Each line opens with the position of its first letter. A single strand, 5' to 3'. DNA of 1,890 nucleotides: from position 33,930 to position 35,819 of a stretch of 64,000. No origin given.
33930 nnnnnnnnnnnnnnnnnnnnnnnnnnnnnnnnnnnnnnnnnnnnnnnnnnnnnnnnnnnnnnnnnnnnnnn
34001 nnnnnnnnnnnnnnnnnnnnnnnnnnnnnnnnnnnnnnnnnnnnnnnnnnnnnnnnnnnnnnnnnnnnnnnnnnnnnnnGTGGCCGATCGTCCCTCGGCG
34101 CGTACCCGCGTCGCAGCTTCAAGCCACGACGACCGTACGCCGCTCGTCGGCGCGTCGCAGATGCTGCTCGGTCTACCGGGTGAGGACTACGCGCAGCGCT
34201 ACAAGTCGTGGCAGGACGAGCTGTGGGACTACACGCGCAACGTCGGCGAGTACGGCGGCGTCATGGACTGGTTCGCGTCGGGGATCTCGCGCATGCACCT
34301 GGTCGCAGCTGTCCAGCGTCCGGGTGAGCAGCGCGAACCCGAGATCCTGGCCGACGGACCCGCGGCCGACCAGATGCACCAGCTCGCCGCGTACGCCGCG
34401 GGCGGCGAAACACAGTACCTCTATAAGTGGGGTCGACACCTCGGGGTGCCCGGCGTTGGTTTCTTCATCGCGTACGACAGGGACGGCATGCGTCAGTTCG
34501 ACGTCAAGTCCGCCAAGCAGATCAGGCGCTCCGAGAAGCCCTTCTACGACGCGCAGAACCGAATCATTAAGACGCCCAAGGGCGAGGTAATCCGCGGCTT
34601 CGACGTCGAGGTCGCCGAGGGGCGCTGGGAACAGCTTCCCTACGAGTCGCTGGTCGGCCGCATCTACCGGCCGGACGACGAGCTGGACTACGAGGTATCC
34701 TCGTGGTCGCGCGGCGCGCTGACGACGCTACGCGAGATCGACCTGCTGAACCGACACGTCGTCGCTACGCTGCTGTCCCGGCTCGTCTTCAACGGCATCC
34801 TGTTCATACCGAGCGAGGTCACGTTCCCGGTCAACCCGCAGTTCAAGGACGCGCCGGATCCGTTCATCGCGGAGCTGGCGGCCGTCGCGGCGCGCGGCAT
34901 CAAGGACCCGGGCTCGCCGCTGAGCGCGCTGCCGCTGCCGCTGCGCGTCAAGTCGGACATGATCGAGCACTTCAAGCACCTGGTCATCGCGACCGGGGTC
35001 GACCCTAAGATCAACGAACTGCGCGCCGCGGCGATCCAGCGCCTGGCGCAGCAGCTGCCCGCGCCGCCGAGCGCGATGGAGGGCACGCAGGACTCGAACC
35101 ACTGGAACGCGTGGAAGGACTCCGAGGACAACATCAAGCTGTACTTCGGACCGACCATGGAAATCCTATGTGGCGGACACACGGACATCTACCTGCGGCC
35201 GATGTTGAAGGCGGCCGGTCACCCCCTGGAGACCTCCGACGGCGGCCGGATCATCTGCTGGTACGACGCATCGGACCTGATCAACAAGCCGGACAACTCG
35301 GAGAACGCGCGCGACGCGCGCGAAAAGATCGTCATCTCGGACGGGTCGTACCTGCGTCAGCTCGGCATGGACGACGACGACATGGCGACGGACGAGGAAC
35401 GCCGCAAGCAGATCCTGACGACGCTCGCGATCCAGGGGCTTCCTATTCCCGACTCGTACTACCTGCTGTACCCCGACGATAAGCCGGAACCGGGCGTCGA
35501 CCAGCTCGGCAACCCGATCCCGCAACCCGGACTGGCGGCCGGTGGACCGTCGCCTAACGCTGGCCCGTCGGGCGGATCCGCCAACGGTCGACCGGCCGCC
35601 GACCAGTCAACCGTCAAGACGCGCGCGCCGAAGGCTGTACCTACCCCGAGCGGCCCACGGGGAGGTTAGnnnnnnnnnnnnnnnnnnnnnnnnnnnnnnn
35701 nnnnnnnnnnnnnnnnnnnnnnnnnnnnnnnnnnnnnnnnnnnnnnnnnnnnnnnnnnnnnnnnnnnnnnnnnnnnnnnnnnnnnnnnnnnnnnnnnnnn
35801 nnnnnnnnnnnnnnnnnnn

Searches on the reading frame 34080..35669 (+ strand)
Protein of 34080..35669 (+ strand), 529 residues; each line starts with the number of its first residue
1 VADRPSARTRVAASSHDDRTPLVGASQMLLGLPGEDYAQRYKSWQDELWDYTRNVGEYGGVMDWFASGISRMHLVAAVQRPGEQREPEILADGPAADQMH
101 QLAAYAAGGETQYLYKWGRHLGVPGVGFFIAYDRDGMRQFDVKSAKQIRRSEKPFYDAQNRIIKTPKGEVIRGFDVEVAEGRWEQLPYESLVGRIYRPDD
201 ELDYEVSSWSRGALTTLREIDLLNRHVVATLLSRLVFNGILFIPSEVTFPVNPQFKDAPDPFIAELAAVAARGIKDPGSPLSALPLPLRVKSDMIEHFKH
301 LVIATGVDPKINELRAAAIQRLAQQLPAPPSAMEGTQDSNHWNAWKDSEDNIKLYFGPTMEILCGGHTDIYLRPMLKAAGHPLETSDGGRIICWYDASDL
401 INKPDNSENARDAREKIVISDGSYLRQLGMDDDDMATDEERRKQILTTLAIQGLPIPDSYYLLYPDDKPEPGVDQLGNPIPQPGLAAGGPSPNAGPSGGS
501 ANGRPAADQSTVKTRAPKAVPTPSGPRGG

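Call 12: search_protein_families(library=phrogs, proteins=[window:34080-35669:+], max_evalue=0.00001)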
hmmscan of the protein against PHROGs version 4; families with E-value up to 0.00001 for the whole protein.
window:34080-35669:+ (529 aa): 1 family
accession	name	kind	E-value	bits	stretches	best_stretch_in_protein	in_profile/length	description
phrog_776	-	head and packaging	3.8e-75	254.8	1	13-448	15-444/620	portal protein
